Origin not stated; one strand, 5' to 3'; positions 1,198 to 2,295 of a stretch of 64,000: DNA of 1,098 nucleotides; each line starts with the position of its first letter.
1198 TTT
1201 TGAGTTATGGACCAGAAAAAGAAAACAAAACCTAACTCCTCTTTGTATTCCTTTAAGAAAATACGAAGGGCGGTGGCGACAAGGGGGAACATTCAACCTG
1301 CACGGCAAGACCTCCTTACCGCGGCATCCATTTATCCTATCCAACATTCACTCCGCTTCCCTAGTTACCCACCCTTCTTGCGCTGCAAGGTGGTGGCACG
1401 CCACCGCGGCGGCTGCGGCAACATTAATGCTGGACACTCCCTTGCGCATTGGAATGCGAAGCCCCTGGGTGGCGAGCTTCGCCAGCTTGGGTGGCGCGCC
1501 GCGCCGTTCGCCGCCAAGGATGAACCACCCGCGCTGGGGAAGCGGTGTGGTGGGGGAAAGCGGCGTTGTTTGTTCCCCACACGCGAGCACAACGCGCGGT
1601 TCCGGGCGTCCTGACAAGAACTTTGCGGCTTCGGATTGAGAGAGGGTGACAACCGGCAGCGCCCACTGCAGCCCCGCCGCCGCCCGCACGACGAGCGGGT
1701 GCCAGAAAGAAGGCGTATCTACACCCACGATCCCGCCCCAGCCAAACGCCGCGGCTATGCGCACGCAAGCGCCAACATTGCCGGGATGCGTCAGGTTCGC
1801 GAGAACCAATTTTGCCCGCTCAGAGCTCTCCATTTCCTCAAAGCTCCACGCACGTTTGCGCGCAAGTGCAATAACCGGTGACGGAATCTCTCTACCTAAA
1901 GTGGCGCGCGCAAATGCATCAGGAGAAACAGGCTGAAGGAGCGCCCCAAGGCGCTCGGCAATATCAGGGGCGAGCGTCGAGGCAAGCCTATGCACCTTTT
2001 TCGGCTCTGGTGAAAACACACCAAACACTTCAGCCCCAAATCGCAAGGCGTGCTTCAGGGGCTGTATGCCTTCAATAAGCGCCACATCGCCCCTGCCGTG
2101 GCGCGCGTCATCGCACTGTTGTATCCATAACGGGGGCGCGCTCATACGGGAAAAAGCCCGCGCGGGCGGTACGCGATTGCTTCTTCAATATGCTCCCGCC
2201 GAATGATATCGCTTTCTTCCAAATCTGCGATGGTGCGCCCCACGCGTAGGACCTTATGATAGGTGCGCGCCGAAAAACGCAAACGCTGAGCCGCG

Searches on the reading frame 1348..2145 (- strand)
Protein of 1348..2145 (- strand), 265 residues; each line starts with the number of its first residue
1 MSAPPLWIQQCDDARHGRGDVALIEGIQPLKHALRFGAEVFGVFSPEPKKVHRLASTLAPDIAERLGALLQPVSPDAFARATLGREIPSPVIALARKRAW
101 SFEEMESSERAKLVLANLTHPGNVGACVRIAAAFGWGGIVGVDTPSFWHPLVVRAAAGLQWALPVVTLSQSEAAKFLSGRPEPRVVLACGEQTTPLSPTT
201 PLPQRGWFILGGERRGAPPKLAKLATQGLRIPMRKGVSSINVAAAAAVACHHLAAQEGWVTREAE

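Call 61: find_encoding_contigs(protein=window:1348-2145:-, flank=10000, max_places=2)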
Protein window:1348-2145:- (265 aa): 5 contigs read that carry it; 2 places shown.
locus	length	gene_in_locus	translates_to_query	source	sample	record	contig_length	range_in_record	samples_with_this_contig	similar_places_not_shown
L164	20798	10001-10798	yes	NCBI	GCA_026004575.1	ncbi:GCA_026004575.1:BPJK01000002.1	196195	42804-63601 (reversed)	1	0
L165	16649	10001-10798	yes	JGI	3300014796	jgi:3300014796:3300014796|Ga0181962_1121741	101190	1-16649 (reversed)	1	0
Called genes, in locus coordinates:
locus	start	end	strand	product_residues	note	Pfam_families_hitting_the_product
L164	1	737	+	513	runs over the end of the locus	PF01743:PolyA_pol, PF12627:PolyA_pol_RNAbd, PF01966:HD, PF13735:tRNA_NucTran2_2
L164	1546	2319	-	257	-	PF03372:Exo_endo_phos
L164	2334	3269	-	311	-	PF02899:Phage_int_SAM_1, PF13495:Phage_int_SAM_4 (faint), PF00589:Phage_integrase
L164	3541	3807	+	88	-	PF00312:Ribosomal_S15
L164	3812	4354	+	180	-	PF01936:NYN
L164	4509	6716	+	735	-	PF01138:RNase_PH, PF03725:RNase_PH_C (weak), PF01138:RNase_PH, PF00013:KH_1, PF00575:S1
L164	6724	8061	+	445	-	-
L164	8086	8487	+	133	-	-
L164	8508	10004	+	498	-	PF13541:ChlI, PF01078:Mg_chelatase, PF00004:AAA (faint), PF07728:AAA_5 (faint), PF00493:MCM (weak), PF13335:Mg_chelatase_C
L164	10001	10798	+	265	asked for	PF00588:SpoU_methylase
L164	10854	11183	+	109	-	-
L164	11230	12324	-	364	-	PF01476:LysM, PF23446:LysM1_NFP_LYK (faint), PF23473:LysM3_LYK4_5, PF01476:LysM, PF01551:Peptidase_M23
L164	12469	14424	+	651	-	PF00580:UvrD-helicase, PF13245:AAA_19, PF13604:AAA_30 (faint), PF01443:Viral_helicase1 (faint), PF13538:UvrD_C_2 (faint), PF13361:UvrD_C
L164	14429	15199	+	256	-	PF00398:RrnaAD, PF13649:Methyltransf_25 (weak)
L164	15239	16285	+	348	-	-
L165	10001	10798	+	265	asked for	PF00588:SpoU_methylase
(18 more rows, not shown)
